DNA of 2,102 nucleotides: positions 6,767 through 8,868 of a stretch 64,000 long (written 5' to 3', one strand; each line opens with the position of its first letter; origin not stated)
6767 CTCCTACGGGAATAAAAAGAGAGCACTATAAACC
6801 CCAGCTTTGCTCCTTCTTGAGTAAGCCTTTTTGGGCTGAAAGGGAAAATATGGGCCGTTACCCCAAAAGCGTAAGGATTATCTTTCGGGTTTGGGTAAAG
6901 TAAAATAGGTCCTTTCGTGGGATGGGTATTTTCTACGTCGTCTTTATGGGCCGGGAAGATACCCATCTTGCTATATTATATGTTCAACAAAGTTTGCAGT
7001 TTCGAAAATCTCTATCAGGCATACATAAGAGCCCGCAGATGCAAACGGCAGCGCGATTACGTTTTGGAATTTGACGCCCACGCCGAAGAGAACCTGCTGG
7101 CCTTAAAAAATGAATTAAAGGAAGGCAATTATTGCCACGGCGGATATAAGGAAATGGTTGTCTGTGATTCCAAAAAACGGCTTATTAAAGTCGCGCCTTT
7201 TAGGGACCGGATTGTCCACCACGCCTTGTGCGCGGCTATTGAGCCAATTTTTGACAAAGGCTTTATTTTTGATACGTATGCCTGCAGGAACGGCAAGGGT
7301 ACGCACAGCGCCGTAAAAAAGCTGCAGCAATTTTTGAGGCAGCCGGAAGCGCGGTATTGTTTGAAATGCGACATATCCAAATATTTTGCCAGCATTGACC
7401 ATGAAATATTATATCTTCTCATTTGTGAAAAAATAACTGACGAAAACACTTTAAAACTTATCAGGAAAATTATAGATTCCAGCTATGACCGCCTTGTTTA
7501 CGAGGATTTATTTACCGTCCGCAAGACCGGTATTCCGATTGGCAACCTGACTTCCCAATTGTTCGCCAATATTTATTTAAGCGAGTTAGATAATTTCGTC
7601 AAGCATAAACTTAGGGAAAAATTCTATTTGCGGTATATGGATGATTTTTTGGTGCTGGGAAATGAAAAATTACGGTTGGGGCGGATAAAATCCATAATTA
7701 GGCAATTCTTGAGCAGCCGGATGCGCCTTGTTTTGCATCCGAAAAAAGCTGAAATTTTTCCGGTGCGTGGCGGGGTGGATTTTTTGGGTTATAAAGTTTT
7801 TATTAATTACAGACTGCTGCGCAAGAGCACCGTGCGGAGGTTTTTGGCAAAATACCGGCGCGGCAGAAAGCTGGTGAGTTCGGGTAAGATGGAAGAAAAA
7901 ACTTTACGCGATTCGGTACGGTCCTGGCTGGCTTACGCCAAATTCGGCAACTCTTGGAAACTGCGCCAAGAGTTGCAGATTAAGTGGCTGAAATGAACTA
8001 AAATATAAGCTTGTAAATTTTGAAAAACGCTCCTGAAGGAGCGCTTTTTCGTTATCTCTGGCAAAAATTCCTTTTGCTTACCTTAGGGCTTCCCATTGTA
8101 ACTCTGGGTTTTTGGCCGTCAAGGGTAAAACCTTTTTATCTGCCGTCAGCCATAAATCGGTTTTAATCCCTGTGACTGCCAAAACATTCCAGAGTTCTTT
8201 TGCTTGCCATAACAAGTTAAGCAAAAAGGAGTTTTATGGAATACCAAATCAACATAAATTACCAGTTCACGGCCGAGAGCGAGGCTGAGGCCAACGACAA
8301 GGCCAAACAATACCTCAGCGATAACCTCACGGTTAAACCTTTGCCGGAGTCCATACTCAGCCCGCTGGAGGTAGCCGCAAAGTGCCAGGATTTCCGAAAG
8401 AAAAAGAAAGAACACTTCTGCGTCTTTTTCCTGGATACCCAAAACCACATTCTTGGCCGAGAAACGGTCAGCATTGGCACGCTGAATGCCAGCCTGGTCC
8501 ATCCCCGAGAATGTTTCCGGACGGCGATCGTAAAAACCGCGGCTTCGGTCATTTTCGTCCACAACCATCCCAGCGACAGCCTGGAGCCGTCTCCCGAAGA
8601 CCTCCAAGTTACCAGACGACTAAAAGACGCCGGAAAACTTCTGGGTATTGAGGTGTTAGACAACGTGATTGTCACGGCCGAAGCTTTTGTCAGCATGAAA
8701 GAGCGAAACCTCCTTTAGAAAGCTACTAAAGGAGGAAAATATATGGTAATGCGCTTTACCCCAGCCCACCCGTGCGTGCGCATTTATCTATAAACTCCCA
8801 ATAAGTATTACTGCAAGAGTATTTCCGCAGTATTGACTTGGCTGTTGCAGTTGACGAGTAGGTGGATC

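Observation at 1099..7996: Complete diversity-generating retroelement with adenine-specific TR/VR mismatches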

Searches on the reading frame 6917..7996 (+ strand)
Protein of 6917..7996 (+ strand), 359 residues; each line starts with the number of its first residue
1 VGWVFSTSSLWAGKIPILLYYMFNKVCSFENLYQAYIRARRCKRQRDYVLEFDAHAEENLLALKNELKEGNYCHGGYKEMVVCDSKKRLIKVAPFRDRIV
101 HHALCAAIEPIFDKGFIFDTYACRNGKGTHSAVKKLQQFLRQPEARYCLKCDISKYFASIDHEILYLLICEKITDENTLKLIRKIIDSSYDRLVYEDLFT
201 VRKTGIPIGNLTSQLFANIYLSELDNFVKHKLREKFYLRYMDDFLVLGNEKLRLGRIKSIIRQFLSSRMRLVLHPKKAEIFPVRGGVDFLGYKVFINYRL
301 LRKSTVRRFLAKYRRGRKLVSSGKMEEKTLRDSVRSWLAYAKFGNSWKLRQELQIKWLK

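Call 6: search_protein_families(library=pfam, proteins=[window:6917-7996:+], max_evalue=0.01)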
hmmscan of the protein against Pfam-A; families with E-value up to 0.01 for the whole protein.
window:6917-7996:+ (359 aa): 1 family
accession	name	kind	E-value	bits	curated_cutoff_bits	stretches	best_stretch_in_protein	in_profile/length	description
PF00078.32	RVT_1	-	2.1e-24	86.8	29.6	1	85-294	7-205/205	Reverse transcriptase (RNA-dependent DNA polymerase)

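Call 7: search_protein_families(library=ncbifam, proteins=[window:6917-7996:+], max_evalue=0.01)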
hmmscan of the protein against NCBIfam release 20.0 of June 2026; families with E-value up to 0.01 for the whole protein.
window:6917-7996:+ (359 aa): 8 families
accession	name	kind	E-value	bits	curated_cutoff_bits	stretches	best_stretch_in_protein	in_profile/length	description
TIGR04416.1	group_II_RT_mat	equivalog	2.4e-46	158.5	300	1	49-352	25-336/353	group II intron reverse transcriptase/maturase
NF041747.1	Drt3a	equivalog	2.1e-19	70.2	200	1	130-303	95-271/412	antiviral reverse transcriptase Drt3a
NF041746.1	Drt2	equivalog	6e-15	55.3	390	1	202-329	220-356/416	antiviral reverse transcriptase Drt2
NF038233.2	retron_St85_RT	exception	4.2e-13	49.2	235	1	144-270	87-204/289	retron St85 family RNA-directed DNA polymerase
NF041748.1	Drt3b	equivalog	2.8e-09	36.2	350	1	148-280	176-314/647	antiviral reverse transcriptase Drt3b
NF041749.1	Drt4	equivalog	5.9e-08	32.1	450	1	144-281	135-267/489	antiviral reverse transcriptase Drt4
TIGR04499.1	abortive_AbiA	subfamily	0.00011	21.1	250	1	142-261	143-268/615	AbiA family abortive infection protein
NF041750.1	Drt5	equivalog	0.00065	18.8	550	1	143-279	124-249/484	antiviral reverse transcriptase Drt5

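Call 17: search_solved_structures(query=window:6980-7996:+, max_evalue=0.001, show_alignments=1)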
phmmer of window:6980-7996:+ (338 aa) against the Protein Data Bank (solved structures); distinct sequences matched with E-value up to 0.001: 12.
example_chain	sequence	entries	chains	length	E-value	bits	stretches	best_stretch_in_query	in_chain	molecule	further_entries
8ub7_A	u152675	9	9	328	8.9e-63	215.8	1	3-328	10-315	Reverse transcriptase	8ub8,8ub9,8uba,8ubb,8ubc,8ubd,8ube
6ar1_A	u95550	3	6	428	5.8e-23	84.9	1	69-321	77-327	GsI-IIC RT | Trt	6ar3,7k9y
7uim_D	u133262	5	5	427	6.2e-22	81.5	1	3-333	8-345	Group II intron reverse transcriptase/maturase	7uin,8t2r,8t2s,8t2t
6me0_C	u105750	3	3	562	1.7e-19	73.5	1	63-320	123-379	Maturase reverse transcriptase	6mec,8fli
5hhl_A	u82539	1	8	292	3.6e-19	72.4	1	3-278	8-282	Retron-type reverse transcriptase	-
5g2x_C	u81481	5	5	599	2.7e-18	69.6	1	31-233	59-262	GROUP II INTRON-ENCODED PROTEIN LTRA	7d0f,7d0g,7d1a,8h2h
5hhj_A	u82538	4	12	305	6.8e-18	68.2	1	4-274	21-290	Retron-type reverse transcriptase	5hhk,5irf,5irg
8bgj_A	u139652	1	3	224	4.7e-11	45.8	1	62-232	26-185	RNA-directed DNA polymerase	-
9d4s_A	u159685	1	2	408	6.1e-10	42.1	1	2-292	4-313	Group II intron-like 4 reverse transcriptase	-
9d5x_A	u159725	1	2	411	6.2e-10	42.1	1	2-292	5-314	Group II intron-like 4 reverse transcriptase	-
9ioa_A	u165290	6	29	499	1.8e-08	37.2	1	98-261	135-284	RNA-dependent DNA polymerase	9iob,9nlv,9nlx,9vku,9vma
7kft_D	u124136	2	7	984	3.8e-07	32.9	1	63-272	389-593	Cas6-RT-Cas1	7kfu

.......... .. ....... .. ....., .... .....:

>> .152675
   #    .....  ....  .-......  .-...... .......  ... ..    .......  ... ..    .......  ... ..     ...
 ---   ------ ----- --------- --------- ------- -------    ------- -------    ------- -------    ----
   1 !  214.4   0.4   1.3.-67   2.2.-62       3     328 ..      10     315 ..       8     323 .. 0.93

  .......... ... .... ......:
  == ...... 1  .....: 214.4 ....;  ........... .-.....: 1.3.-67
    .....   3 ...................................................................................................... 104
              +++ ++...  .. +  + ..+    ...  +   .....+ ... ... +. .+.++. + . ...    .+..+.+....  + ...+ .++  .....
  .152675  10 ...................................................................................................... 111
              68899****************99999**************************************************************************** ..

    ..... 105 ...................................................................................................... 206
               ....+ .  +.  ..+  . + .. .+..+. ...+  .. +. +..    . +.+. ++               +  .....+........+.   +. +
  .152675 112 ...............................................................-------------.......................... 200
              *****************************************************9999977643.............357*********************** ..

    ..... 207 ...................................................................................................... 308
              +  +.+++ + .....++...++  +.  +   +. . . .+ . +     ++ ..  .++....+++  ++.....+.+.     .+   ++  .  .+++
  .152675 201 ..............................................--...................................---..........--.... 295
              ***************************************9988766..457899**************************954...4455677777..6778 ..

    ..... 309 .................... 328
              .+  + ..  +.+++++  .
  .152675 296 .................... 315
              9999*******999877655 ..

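Call 23: find_homologous_proteins(query=window:6980-7996:+, max_evalue=1e-10)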
Query window:6980-7996:+ (338 aa): 7543 proteins with E <= 1e-10 among 8000 candidates; the best 120 are listed.
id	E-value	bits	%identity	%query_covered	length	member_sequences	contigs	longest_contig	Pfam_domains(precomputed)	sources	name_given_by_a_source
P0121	1.8e-224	762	100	100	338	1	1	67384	PF00078.33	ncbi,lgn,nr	ncbi:MAG: reverse transcriptase/maturase family protein [Patescibacteria group bacterium]|nr:reverse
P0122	4.3e-173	593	78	100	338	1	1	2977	PF00078.33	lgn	-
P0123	2.8e-127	443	57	100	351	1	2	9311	PF00078.33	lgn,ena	-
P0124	7.4e-126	438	58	99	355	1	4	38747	PF00078.33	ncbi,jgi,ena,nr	ncbi:MAG: reverse transcriptase/maturase family protein [Candidatus Pacebacteria bacterium]|jgi:retr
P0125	1.0e-125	437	58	99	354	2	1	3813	PF00078.33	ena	-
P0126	8.8e-125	434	59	98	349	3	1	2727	PF00078.33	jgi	-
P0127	2.2e-123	430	58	100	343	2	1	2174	PF00078.33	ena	-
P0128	4.4e-123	429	57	99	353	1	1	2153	PF00078.33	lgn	-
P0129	1.7e-122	427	56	98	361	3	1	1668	PF00078.33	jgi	-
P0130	2.1e-122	427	58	98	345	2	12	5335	PF00078.33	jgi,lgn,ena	-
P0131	2.1e-122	427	59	99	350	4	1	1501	PF00078.33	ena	-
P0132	1.6e-121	424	56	99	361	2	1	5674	PF00078.33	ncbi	-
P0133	1.7e-121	424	56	99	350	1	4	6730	PF00078.33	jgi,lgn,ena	-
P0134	4.3e-121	422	56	100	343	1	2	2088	PF00078.33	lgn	-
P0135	2.2e-120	420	59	96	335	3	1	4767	PF00078.33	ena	-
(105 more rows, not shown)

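Call 25: find_encoding_contigs(protein=P0121, flank=10000, max_places=10)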
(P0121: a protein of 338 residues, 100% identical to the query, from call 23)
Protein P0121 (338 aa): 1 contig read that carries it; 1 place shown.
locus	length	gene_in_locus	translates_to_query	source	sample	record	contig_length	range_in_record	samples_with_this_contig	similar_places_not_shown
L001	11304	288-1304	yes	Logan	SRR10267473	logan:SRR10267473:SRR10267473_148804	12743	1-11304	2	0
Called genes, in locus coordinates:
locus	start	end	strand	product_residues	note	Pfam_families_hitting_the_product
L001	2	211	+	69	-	?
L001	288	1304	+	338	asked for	PF00078:RVT_1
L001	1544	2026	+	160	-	PF04002:RadC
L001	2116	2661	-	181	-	-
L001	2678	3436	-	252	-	PF01551:Peptidase_M23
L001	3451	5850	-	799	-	PF26593:TraC-like, PF12846:AAA_10 (faint), PF19044:P-loop_TraG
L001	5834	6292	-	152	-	PF12666:PrgI (faint)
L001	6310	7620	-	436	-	-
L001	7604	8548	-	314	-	-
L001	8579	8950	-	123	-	-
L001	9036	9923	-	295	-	PF13814:Replic_Relax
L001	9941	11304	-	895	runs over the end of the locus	PF01935:DUF87, PF10412:TrwB_AAD_bind (faint), PF13401:AAA_22 (faint)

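Call 26: find_encoding_contigs(protein=P0122, flank=10000, max_places=10)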
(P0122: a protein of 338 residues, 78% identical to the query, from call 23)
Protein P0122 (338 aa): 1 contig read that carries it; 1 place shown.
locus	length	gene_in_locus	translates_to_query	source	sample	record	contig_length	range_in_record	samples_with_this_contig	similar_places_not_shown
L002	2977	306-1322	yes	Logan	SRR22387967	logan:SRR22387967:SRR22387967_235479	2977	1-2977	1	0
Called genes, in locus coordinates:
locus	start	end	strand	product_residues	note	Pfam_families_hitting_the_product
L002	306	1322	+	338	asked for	PF00078:RVT_1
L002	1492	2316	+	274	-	-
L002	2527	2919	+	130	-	PF22296:bAvd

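Call 36: find_related_loci(query=window:6980-7996:+, collection=genome_contigs, flank=6000)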
Query window:6980-7996:+ (338 aa) in genome_contigs; peptide patterns used: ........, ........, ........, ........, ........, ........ (x = any residue, [..] = any of these).
127 stretches matched a pattern; 32 encode a relative of the query (tblastn E <= 1e-3); 32 distinct loci.
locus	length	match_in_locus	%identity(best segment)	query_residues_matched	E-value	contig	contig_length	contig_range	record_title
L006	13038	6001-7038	52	1-335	2e-119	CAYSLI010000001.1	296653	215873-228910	MAG TPA_asm: uncultured Candidatus Saccharibacteria bacterium isolate binchicken_co116_198 genome assembly, contig: NODE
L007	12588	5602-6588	53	1-334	2e-112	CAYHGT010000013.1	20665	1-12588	MAG TPA_asm: uncultured Candidatus Saccharibacteria bacterium isolate ERP119705_co11_448 genome assembly, contig: NODE_2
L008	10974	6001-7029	51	1-334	2e-110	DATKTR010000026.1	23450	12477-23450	MAG TPA_asm: Candidatus Paceibacterota bacterium isolate SMAG_U14086 k141_882351, whole genome shotgun sequence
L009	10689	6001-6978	53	1-333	6e-109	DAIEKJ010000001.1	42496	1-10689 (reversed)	MAG TPA_asm: Candidatus Wolfebacteria bacterium isolate clean1070 NODE_1_length_42496_cov_3.736156, whole genome shotgun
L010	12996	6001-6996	53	1-333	4e-109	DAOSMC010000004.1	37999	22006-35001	MAG TPA_asm: Candidatus Paceibacterota bacterium isolate AMR_MDS_1607 NODE_1449_length_37999_cov_20.970167, whole genome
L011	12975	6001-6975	56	1-337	2e-113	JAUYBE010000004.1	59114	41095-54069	MAG: bacterium isolate C19_maxbin.019_sub C19_k141_56495, whole genome shotgun sequence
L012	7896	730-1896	48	1-336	5e-98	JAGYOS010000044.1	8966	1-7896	Bacterium isolate M55B174 k51_2221960_flag_0_multi_82.5910_len_8966, whole genome shotgun sequence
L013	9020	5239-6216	48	1-335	4e-95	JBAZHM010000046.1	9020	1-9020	MAG: Candidatus Micrarchaeia archaeon isolate SO_2017_LW3_70 NODE_24977_length_9020_cov_1.016193_LW162_2017, whole genom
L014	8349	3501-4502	42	1-338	2e-80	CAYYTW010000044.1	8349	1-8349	MAG TPA_asm: uncultured Candidatus Saccharibacteria bacterium isolate binchicken_co75_197 genome assembly, contig: NODE_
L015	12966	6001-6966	41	1-333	1e-75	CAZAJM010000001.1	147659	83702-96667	MAG TPA_asm: uncultured Candidatus Saccharibacteria bacterium isolate SRP332253_co2_253 genome assembly, contig: NODE_55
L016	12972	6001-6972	41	1-332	4e-75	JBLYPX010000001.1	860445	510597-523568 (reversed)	MAG: Candidatus Komeilibacteria bacterium isolate KTG4t2parc1 KTG4t2parc1, whole genome shotgun sequence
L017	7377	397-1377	41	1-333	6e-74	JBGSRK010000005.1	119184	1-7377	MAG: Patescibacteria group bacterium isolate JTS-AC356 k141_2167114, whole genome shotgun sequence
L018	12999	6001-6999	39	1-333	9e-73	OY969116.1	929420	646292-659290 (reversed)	MAG: uncultured Candidatus Berkelbacteria bacterium isolate MFD04408.bin.c.6 genome assembly, chromosome: 1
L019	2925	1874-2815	44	1-318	1e-72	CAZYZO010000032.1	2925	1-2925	MAG TPA_asm: uncultured Candidatus Saccharibacteria bacterium isolate binchicken_co34_320 genome assembly, contig: NODE_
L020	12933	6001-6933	42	2-309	2e-67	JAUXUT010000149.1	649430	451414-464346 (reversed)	MAG: bacterium isolate C15_concoct.bin.159_sub C15_k141_471755, whole genome shotgun sequence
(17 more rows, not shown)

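Call 49: search_protein_families(library=phrogs, proteins=[window:6980-7996:+], max_evalue=0.001)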
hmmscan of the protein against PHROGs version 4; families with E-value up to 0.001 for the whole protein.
window:6980-7996:+ (338 aa): 2 families
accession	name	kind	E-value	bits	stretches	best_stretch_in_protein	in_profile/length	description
phrog_1423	-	DNA, RNA and nucleotide metabolism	3.6e-123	413.8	1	2-332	103-434/1040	Reverse transcriptase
phrog_2825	-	DNA, RNA and nucleotide metabolism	4.4e-11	43.5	1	124-272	109-248/336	polymerase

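Call 70: find_related_loci(query=window:6980-7996:+, collection=viral_contigs, flank=3000)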
Query window:6980-7996:+ (338 aa) in viral_contigs; peptide patterns used: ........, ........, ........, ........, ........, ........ (x = any residue, [..] = any of these).
13 stretches matched a pattern; 7 encode a relative of the query (tblastn E <= 1e-3); 7 distinct loci.
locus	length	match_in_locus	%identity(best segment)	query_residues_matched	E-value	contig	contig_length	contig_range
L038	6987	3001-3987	43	1-332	1e-87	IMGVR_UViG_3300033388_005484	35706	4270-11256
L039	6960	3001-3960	45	1-331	1e-84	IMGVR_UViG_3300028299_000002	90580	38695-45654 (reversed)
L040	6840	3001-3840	35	2-295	2e-55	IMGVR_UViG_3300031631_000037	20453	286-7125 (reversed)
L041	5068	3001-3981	29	1-328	2e-37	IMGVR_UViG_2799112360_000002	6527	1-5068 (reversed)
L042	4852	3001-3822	31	2-288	3e-34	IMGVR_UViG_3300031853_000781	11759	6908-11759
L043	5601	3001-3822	31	2-288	8e-34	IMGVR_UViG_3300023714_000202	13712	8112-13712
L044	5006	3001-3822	30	2-288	2e-33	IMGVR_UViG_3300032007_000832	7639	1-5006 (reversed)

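Call 80: search_protein_families(library=padloc, proteins=[window:6980-7996:+], max_evalue=0.001)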
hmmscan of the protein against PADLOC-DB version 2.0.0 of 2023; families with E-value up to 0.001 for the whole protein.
window:6980-7996:+ (338 aa): 76 families (the best 25 are shown)
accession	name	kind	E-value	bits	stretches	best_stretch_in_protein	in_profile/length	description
PDLC01136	RT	-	5.4e-51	171.5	1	2-274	2-259/263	RT (reverse transcriptase)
PDLC03754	RT_UG17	-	2.1e-40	136.9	1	27-291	36-288/429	DRT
PDLC02063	Cas1_IIIb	-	4.5e-38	129.2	1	35-285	42-288/617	-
PDLC03779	RT_UG4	-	2.5e-37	126.7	1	11-321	9-302/307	DRT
PDLC03764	RT_UG26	-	1.1e-32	111.4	1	35-306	38-305/398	DRT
PDLC03768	Drt3a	-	4.3e-23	80.4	1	109-293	119-271/411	DRT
PDLC03755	RT_UG18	-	1.6e-22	78.4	1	69-272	63-260/295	DRT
PDLC03756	RT_UG19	-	6.3e-22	76.3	1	113-235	136-251/562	DRT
PDLC03778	RT_UG39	-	5.5e-21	73.1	2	178-258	287-364/541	DRT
PDLC03688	HEase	-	2.1e-19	67.7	1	32-209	60-235/599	homing endonuclease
PDLC03785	RT_UG9_large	-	4.9e-19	66.1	1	66-276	306-506/772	DRT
PDLC03757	Drt2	-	2.3e-18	64.5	1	179-306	282-415/502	DRT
PDLC03759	RT_UG21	-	1.3e-17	61.8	1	121-259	140-264/503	DRT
PDLC03763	RT_UG25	-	2.2e-17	60.6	1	123-259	405-534/870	DRT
PDLC01607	RT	-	2.7e-17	61.5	1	77-273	15-161/161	"CAS-I,CAS-II,CAS-III,CAS-IV,CAS-V,CAS-VI; acquisition_associated"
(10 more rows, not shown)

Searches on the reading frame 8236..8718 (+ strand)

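Call 28: search_protein_families(library=pfam, proteins=[window:8236-8718:+], max_evalue=0.001)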
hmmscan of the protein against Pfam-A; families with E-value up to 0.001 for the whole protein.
window:8236-8718:+ (160 aa): 1 family
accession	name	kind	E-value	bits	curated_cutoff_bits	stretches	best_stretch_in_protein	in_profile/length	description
PF04002.20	RadC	-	1.6e-41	141.5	22.1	1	43-158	4-120/121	RadC-like JAB domain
